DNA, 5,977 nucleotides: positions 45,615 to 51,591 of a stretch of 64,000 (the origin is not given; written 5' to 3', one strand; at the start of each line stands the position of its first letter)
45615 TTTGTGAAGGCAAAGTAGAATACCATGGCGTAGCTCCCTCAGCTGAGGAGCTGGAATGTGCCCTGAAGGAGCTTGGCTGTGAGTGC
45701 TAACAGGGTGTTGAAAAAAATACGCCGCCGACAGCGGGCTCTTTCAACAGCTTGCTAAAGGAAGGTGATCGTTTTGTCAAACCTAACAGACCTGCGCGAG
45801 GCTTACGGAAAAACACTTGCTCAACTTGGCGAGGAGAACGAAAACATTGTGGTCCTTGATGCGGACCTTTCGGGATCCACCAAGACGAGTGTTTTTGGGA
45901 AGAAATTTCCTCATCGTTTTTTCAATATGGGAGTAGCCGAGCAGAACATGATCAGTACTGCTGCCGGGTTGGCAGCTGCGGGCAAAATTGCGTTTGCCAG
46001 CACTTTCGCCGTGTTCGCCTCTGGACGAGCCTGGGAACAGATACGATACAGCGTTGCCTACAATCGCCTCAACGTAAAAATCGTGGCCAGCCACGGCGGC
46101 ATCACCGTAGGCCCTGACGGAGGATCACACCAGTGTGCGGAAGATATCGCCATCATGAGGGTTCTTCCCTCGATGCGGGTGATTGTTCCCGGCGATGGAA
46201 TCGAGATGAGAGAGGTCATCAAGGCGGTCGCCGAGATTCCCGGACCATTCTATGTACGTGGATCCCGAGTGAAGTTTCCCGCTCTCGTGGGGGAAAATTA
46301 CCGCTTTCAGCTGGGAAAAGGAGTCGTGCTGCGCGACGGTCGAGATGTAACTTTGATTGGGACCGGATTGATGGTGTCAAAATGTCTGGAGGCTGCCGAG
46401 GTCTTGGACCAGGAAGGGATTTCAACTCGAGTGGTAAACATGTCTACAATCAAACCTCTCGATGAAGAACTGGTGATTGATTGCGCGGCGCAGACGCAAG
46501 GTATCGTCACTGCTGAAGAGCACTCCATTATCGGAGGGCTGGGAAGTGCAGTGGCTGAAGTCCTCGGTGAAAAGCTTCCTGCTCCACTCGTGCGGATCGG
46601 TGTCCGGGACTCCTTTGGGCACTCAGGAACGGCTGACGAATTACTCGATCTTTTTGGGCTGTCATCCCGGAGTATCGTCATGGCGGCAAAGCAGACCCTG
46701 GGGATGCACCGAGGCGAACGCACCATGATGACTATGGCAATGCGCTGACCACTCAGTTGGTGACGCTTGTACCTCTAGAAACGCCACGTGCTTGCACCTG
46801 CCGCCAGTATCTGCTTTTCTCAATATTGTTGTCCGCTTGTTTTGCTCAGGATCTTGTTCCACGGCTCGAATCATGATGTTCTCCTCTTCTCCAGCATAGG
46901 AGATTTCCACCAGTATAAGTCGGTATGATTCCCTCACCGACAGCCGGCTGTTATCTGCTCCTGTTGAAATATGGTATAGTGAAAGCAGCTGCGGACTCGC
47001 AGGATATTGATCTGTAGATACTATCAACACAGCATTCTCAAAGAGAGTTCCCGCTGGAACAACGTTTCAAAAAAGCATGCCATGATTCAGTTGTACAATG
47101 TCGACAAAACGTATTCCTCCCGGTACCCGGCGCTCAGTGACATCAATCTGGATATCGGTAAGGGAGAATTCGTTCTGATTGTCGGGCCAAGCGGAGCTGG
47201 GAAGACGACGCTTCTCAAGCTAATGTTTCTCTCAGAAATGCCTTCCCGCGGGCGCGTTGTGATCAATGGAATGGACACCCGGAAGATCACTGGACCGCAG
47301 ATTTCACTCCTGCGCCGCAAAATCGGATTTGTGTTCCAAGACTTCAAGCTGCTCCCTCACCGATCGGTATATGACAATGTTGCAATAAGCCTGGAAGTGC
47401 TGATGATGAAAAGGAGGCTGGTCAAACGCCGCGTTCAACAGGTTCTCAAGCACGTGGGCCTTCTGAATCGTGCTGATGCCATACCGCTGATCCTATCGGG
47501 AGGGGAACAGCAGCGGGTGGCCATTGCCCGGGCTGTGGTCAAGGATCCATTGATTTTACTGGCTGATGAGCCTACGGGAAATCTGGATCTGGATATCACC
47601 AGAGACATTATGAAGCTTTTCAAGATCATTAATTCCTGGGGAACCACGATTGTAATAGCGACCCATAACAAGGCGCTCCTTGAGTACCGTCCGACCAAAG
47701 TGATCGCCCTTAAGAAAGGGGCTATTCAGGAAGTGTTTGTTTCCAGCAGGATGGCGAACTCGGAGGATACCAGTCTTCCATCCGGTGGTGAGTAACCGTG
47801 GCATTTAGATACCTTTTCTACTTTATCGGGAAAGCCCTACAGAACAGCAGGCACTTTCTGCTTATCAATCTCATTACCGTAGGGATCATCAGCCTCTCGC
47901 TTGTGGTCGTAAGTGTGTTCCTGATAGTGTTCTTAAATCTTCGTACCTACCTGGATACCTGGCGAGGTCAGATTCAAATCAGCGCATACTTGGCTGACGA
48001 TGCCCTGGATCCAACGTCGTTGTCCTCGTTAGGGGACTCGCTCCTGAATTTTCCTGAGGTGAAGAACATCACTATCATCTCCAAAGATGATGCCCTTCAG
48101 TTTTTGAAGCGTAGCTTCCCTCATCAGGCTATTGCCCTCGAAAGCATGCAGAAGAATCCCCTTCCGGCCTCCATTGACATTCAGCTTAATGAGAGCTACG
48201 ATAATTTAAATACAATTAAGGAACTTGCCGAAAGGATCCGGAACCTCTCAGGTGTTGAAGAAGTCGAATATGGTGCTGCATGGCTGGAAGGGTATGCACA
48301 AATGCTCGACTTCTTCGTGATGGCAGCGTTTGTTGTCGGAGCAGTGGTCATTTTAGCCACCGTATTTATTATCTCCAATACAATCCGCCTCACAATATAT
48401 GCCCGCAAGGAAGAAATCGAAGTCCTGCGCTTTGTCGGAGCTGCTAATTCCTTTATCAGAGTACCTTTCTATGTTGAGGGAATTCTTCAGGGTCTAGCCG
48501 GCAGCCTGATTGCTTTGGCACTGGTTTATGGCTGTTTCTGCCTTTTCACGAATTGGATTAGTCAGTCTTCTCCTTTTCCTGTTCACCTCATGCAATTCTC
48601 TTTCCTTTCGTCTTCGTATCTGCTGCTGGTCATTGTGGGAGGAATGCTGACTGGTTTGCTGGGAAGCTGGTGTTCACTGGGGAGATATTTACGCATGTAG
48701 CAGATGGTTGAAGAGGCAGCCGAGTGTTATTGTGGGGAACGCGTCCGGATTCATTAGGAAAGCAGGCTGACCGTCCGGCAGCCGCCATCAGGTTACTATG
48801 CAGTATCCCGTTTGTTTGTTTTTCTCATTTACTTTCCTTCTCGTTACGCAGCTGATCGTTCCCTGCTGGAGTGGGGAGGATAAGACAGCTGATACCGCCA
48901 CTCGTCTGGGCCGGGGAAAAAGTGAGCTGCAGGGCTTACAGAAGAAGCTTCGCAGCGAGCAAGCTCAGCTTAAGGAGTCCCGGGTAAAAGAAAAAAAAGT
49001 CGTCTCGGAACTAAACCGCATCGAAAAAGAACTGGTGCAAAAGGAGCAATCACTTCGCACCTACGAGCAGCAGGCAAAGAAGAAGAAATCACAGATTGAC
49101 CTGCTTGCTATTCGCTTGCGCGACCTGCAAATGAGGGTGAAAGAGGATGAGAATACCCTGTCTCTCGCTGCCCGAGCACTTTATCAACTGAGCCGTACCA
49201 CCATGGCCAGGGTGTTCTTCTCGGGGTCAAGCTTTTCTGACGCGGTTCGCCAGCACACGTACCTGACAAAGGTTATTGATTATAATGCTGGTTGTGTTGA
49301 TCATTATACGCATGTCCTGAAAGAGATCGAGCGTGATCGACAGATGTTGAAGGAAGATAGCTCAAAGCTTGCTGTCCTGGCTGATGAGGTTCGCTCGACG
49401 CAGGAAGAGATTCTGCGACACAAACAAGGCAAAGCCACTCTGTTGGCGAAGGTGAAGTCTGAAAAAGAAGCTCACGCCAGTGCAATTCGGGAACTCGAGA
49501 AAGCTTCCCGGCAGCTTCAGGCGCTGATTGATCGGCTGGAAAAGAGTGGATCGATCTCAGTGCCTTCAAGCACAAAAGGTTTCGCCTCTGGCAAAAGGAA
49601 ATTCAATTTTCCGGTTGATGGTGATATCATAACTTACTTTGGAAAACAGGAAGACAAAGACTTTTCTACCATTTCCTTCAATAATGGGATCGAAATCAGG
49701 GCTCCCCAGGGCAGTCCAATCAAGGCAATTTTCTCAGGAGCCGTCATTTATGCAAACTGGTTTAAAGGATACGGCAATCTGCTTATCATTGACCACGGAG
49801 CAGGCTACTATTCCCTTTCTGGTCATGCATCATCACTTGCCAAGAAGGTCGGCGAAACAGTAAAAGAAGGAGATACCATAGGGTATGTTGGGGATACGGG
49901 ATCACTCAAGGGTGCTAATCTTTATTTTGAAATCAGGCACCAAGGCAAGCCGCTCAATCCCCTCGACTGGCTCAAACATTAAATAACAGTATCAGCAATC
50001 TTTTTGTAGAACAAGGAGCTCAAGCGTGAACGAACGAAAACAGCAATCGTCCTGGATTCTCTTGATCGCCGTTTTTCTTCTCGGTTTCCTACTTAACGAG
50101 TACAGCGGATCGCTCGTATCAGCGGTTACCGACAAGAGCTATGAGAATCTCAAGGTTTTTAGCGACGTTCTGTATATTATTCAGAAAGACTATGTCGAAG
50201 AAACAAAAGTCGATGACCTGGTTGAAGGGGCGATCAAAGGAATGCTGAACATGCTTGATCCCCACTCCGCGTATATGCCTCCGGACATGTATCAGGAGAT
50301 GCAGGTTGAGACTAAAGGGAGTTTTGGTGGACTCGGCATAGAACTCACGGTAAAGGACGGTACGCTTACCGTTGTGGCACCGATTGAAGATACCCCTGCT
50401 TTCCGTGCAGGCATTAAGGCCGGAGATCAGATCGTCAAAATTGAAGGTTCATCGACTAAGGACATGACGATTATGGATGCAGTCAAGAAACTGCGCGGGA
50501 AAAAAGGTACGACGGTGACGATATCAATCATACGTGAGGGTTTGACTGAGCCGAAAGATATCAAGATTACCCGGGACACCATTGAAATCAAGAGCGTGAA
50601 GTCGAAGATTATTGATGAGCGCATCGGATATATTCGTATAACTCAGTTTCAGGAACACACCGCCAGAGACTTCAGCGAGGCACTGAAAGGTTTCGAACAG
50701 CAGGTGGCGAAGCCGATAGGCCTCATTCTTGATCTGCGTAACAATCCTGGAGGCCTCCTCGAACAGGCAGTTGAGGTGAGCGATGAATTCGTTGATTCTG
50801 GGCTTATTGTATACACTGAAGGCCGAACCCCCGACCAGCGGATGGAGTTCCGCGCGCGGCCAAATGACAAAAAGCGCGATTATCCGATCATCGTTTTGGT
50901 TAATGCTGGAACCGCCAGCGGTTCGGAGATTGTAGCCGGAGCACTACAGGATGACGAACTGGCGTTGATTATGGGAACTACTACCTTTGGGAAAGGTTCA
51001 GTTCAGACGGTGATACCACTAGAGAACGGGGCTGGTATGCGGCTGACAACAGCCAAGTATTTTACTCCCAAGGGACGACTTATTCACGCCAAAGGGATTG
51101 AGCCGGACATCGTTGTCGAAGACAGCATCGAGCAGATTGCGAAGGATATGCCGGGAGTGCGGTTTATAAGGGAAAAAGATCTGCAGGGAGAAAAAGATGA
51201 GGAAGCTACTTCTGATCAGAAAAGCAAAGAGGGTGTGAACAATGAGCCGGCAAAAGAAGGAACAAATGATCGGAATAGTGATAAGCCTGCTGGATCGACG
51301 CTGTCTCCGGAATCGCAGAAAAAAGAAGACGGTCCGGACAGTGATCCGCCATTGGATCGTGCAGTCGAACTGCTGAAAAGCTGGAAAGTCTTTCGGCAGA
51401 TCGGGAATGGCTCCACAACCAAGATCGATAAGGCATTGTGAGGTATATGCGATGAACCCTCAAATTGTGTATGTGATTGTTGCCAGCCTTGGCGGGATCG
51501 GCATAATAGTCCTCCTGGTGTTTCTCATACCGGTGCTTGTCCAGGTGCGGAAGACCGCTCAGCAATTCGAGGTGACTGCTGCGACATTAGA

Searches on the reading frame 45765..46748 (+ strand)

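Call 50: search_protein_families(library=pfam, proteins=[window:45765-46748:+], max_evalue=0.00001)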
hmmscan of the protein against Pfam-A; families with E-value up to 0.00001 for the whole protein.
window:45765-46748:+ (327 aa): 3 families
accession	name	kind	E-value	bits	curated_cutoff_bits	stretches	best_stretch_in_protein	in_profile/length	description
PF02779.29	Transket_pyr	-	1.7e-43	148.7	27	1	9-169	4-170/174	Transketolase, pyrimidine binding domain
PF02780.25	Transketolase_C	-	5.9e-36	123.5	25.9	1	184-304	1-124/124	Transketolase, C-terminal domain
PF22613.1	Transketolase_C_1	-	9.1e-10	39.2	27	1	192-299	11-112/113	Transketolase-like TK C-terminal domain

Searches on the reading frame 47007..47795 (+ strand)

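Call 50: search_protein_families(library=pfam, proteins=[window:47007-47795:+], max_evalue=0.00001)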
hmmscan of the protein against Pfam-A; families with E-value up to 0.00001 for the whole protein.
window:47007-47795:+ (262 aa): 2 families
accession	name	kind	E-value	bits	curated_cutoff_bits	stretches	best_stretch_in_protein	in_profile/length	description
PF00005.33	ABC_tran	-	5.4e-35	121.4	25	1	43-190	1-136/137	ABC transporter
PF13304.12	AAA_21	-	1e-09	39.3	27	0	181-225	259-303/304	AAA domain, putative AbiEii toxin, Type IV TA system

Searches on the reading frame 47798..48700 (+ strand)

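Call 50: search_protein_families(library=pfam, proteins=[window:47798-48700:+], max_evalue=0.00001)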
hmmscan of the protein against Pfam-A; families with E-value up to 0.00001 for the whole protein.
window:47798-48700:+ (300 aa): 2 families
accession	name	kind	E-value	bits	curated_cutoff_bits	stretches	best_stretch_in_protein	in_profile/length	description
PF18075.7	FtsX_ECD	-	1.3e-16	61.3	23.5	1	59-156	1-96/96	FtsX extracellular domain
PF02687.27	FtsX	-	4.6e-13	49.7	25.5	1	179-300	2-118/120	FtsX-like permease C-terminal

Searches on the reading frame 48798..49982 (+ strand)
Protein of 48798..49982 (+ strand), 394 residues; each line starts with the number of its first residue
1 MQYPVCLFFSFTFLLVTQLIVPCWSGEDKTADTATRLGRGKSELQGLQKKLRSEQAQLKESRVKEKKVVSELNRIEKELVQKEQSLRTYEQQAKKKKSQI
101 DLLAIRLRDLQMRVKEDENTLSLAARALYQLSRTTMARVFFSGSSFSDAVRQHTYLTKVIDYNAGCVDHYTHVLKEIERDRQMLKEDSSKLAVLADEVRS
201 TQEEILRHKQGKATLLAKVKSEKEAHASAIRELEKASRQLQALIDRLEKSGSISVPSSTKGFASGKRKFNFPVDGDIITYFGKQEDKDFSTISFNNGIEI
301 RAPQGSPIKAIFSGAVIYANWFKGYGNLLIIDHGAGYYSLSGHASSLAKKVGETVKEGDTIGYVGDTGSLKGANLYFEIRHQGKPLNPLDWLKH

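Call 3: search_protein_families(library=pfam, proteins=[window:48798-49982:+], max_evalue=0.1)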
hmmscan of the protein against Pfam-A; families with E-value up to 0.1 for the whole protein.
window:48798-49982:+ (394 aa): 8 families
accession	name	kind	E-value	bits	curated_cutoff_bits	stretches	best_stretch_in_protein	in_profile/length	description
PF01551.29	Peptidase_M23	-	6.4e-30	103.6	28.7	1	294-388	2-96/96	Peptidase family M23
PF09716.15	ETRAMP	-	0.0068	16.8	29.1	1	6-84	5-49/81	Malarial early transcribed membrane protein (ETRAMP)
PF08614.16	ATG16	-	0.016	15.8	33.7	1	36-122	71-154/200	Autophagy protein 16 (ATG16)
PF17675.6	APG6_N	-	0.047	14.6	45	0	168-242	26-95/132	Apg6 coiled-coil region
PF18595.6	Nuf2_DHR10-like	-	0.052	14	28.4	0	167-248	35-116/117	Nuf2, DHR10-like domain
PF07976.19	Phe_hydrox_dim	-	0.06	13.7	24.9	0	64-167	65-164/197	Phenol hydroxylase, C-terminal dimerisation domain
PF11559.13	ADIP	-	0.071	13.6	34.3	1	171-251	41-121/151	Afadin- and alpha -actinin-Binding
PF03961.19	FapA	-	0.099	12.7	31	0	174-255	158-237/272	Flagellar Assembly Protein A beta solenoid domain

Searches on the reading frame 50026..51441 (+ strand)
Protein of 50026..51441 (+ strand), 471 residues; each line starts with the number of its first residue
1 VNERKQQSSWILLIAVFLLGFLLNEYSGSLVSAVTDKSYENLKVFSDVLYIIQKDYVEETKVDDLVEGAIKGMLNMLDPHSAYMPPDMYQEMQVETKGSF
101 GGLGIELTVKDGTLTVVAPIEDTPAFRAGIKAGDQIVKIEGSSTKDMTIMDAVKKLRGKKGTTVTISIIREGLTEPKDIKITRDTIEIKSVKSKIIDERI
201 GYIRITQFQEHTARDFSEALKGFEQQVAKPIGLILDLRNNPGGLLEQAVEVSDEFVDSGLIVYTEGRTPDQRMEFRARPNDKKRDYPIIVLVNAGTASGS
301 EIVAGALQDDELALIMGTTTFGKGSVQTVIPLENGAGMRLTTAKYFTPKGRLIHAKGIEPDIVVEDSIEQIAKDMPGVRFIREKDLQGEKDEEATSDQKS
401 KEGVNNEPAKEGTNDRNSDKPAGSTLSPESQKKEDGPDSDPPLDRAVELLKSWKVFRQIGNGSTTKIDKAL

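Call 3: search_protein_families(library=pfam, proteins=[window:50026-51441:+], max_evalue=0.1)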
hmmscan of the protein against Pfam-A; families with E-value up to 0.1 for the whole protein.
window:50026-51441:+ (471 aa): 6 families
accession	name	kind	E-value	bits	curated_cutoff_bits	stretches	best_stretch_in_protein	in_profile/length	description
PF03572.23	Peptidase_S41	-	2.5e-57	193.5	24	1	199-364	1-165/165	Peptidase family S41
PF13180.12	PDZ_2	-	3e-13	50.3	27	1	101-179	1-78/80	PDZ domain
PF22694.1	CtpB_N-like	-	7.5e-11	42.8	27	1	36-84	32-81/85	Activating protease CtpB N-terminal domain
PF00595.29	PDZ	-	2.9e-09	37.6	23.2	1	95-168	5-80/81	PDZ domain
PF17820.7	PDZ_6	-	4.7e-09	36.3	27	1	116-170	2-54/54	PDZ domain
PF17804.6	TSP_NTD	-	0.01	16.5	26.4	1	53-87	154-188/188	Tail specific protease N-terminal domain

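Call 22: find_homologous_proteins(query=window:50026-51441:+, max_evalue=1e-60)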
Query window:50026-51441:+ (471 aa): 7999 proteins with E <= 1e-60 among 8000 candidates; the best 120 are listed.
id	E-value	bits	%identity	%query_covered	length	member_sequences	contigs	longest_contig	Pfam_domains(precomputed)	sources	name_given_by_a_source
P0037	0.0e+0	1026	100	100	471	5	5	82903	PF17820.8,PF03572.24,PF00595.30,PF13180.13,PF22694.2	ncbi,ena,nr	ncbi:MAG TPA: S41 family peptidase [Thermodesulfobacteriota bacterium]|nr:S41 family peptidase [Delt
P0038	4.4e-217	740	73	99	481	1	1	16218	PF17820.8,PF03572.24,PF00595.30,PF13180.13,PF22694.2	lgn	-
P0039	8.7e-205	699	69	98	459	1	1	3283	PF17820.8,PF03572.24,PF00595.30,PF13180.13,PF22694.2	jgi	-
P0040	9.3e-202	689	68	97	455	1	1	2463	PF17820.8,PF03572.24,PF00595.30,PF13180.13,PF22694.2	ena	-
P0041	2.9e-199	681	72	95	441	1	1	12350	PF17820.8,PF03572.24,PF00595.30,PF13180.13,PF22694.2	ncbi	-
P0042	5.8e-190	650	68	96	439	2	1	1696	PF17820.8,PF03572.24,PF00595.30,PF13180.13,PF22694.2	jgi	jgi:carboxyl-terminal processing protease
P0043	8.4e-186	636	63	97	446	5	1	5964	PF17820.8,PF03572.24,PF00595.30,PF13180.13,PF22694.2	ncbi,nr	ncbi:MAG: S41 family peptidase [Proteobacteria bacterium]|nr:S41 family peptidase [Pseudomonadota ba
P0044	1.4e-185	636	65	97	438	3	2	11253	PF17820.8,PF03572.24,PF00595.30,PF13180.13,PF22694.2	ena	-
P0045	2.6e-184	632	64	97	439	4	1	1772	PF17820.8,PF03572.24,PF00595.30,PF13180.13,PF22694.2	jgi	-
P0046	6.6e-183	627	64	100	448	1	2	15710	PF17820.8,PF03572.24,PF00595.30,PF13180.13,PF22694.2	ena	-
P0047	7.4e-183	627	63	97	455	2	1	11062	PF17820.8,PF03572.24,PF00595.30,PF13180.13,PF22694.2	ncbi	ncbi:MAG: S41 family peptidase [Pseudomonadota bacterium]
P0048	8.6e-183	627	65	97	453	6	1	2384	PF17820.8,PF03572.24,PF00595.30,PF13180.13,PF22694.2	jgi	-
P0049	1.1e-182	626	66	96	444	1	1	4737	PF17820.8,PF03572.24,PF00595.30,PF13180.13,PF22694.2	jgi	-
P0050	8.8e-182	623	63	97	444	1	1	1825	PF17820.8,PF03572.24,PF00595.30,PF13180.13,PF22694.2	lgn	-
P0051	2.8e-181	622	65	96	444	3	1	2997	PF17820.8,PF03572.24,PF00595.30,PF13180.13,PF22694.2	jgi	-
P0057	6.1e-178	611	65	93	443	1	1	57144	PF17820.8,PF03572.24,PF00595.30,PF13180.13,PF22694.2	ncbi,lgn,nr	ncbi:MAG: S41 family peptidase [Deltaproteobacteria bacterium]|nr:S41 family peptidase [Deltaproteob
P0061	2.8e-174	598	62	96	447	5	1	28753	PF17820.8,PF03572.24,PF00595.30,PF13180.13,PF22694.2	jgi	-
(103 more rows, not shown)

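Call 24: find_encoding_contigs(protein=P0041, flank=7000, max_places=1)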
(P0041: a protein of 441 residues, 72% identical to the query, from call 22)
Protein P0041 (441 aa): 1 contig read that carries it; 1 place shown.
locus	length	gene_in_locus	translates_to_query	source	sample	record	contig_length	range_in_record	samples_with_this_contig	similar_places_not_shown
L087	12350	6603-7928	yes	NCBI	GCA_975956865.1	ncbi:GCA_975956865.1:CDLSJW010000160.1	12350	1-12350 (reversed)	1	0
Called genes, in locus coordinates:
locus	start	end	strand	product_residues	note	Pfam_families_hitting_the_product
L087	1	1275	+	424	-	?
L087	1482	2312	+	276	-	PF00456:Transketolase_N, PF13292:DXP_synthase_N, PF00676:E1_dh (weak), PF02775:TPP_enzyme_C (faint)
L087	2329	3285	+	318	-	PF02779:Transket_pyr, PF02780:Transketolase_C, PF22613:Transketolase_C_1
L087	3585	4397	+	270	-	PF13175:AAA_15 (faint), PF00005:ABC_tran, PF13304:AAA_21 (faint)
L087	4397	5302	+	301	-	PF18075:FtsX_ECD, PF02687:FtsX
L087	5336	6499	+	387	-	PF01551:Peptidase_M23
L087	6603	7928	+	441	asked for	PF22694:CtpB_N-like, PF00595:PDZ, PF13180:PDZ_2, PF17820:PDZ_6, PF03572:Peptidase_S41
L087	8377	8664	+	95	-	PF00216:Bac_DNA_binding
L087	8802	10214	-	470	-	PF00202:Aminotran_3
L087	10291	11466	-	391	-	PF00155:Aminotran_1_2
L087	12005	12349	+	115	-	?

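Call 25: find_encoding_contigs(protein=P0039, flank=7000, max_places=1)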
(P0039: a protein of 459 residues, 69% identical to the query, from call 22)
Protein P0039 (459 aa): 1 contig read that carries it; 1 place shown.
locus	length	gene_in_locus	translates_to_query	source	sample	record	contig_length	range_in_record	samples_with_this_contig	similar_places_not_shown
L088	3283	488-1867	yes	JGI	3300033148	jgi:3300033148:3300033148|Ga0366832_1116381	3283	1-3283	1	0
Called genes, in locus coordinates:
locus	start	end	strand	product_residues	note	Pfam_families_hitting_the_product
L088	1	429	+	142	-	?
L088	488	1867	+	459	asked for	PF22694:CtpB_N-like, PF00595:PDZ, PF13180:PDZ_2, PF17820:PDZ_6 (weak), PF03572:Peptidase_S41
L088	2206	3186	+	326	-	PF00656:Peptidase_C14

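Call 26: find_encoding_contigs(protein=P0057, flank=7000, max_places=1)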
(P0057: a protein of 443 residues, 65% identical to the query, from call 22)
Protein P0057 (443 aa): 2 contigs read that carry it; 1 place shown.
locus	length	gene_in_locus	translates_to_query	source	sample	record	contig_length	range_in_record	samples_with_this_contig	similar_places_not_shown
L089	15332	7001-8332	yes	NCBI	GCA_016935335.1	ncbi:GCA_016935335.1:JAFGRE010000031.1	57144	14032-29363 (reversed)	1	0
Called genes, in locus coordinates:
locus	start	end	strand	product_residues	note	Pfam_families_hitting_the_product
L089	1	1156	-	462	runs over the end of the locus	PF01565:FAD_binding_4, PF02913:FAD-oxidase_C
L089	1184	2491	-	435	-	PF09861:Lar_N, PF21113:LarA_C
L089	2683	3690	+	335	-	-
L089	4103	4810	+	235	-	PF00005:ABC_tran, PF13304:AAA_21 (weak)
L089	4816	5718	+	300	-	PF18075:FtsX_ECD, PF02687:FtsX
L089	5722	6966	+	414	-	PF00038:Filament (weak), PF01551:Peptidase_M23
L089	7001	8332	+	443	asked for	PF22694:CtpB_N-like, PF00595:PDZ, PF13180:PDZ_2, PF17820:PDZ_6, PF03572:Peptidase_S41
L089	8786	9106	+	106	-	-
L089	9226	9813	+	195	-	PF00475:IGPD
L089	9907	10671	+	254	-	PF00977:His_biosynth, PF05690:ThiG (faint), PF03060:NMO (faint), PF01180:DHO_dh (faint), PF01207:Dus (weak)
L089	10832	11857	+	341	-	PF01435:Peptidase_M48, PF01476:LysM (weak)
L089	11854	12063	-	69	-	PF09838:DUF2065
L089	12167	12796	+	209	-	PF13511:DUF4124, PF01464:SLT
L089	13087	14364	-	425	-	PF00989:PAS, PF13188:PAS_8 (faint), PF08448:PAS_4 (faint), PF00989:PAS (weak), PF13426:PAS_9, PF00196:GerE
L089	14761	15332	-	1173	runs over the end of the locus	PF00989:PAS, PF13426:PAS_9 (weak), PF00989:PAS, PF08448:PAS_4, PF13426:PAS_9 (weak), PF13188:PAS_8, PF13426:PAS_9, PF00196:GerE, +5 more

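Call 62: find_encoding_contigs(protein=P0046, flank=5000, max_places=1)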
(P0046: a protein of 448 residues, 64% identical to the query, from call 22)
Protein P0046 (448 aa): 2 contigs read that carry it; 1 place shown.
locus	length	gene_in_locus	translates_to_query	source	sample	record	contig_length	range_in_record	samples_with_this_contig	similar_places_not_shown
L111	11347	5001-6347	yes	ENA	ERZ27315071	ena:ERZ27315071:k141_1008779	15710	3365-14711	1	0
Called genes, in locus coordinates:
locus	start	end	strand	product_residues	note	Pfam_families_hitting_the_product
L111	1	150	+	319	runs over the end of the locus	-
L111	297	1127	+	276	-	PF00456:Transketolase_N, PF13292:DXP_synthase_N, PF00676:E1_dh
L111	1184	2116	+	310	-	PF02779:Transket_pyr, PF02780:Transketolase_C, PF22613:Transketolase_C_1 (weak)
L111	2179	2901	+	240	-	PF00005:ABC_tran, PF13304:AAA_21 (weak)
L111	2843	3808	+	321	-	PF18075:FtsX_ECD, PF02687:FtsX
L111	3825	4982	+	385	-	PF24568:CC_PcsB (weak), PF01551:Peptidase_M23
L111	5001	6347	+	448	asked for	PF22694:CtpB_N-like, PF00595:PDZ, PF13180:PDZ_2, PF17820:PDZ_6, PF03572:Peptidase_S41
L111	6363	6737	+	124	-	-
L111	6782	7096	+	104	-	PF12732:YtxH, PF28079:GvpQ-like (faint), PF01442:Apolipoprotein (weak)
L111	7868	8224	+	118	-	PF02585:PIG-L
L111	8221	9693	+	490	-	-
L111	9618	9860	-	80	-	-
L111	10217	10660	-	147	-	PF13847:Methyltransf_31 (weak), PF08241:Methyltransf_11 (weak), PF08242:Methyltransf_12, PF13649:Methyltransf_25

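Call 63: find_encoding_contigs(protein=P0044, flank=5000, max_places=1)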
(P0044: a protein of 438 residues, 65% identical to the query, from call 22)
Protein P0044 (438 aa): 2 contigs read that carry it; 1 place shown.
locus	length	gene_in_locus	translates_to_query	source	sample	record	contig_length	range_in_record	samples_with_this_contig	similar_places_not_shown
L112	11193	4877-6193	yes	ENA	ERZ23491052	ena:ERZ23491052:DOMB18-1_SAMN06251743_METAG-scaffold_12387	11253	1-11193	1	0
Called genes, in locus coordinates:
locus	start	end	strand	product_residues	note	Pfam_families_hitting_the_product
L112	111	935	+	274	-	PF13292:DXP_synthase_N, PF00456:Transketolase_N, PF00676:E1_dh (weak)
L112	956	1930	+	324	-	PF02779:Transket_pyr, PF02780:Transketolase_C, PF22613:Transketolase_C_1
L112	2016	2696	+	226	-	PF00005:ABC_tran, PF13304:AAA_21 (faint)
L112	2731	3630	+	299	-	PF18075:FtsX_ECD, PF02687:FtsX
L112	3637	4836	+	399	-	PF01551:Peptidase_M23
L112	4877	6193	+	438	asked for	PF22694:CtpB_N-like, PF00595:PDZ, PF13180:PDZ_2, PF17820:PDZ_6, PF03572:Peptidase_S41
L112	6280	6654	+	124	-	-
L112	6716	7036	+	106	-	-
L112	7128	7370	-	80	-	-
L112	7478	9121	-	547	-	PF00795:CN_hydrolase, PF02540:NAD_synthase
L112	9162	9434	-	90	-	-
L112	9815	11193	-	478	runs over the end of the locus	?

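Call 64: find_encoding_contigs(protein=P0061, flank=5000, max_places=1)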
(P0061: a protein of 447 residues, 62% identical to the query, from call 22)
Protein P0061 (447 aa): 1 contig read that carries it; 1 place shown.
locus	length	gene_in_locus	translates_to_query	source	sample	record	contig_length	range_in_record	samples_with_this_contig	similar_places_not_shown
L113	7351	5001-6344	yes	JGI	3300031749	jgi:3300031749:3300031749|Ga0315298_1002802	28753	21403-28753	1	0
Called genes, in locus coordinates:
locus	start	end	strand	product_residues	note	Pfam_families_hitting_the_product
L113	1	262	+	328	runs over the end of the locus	-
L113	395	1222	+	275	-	PF00456:Transketolase_N, PF13292:DXP_synthase_N, PF00676:E1_dh (weak)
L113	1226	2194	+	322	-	PF02779:Transket_pyr, PF02780:Transketolase_C, PF22613:Transketolase_C_1 (weak)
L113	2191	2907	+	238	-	PF02463:SMC_N (faint), PF01637:ATPase_2 (weak), PF00005:ABC_tran, PF13304:AAA_21 (faint)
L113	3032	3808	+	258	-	PF18075:FtsX_ECD, PF02687:FtsX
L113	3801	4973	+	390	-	PF01551:Peptidase_M23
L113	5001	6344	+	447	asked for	PF22694:CtpB_N-like, PF00595:PDZ, PF13180:PDZ_2, PF17820:PDZ_6, PF03572:Peptidase_S41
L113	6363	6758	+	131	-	-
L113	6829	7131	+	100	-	PF12732:YtxH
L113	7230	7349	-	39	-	?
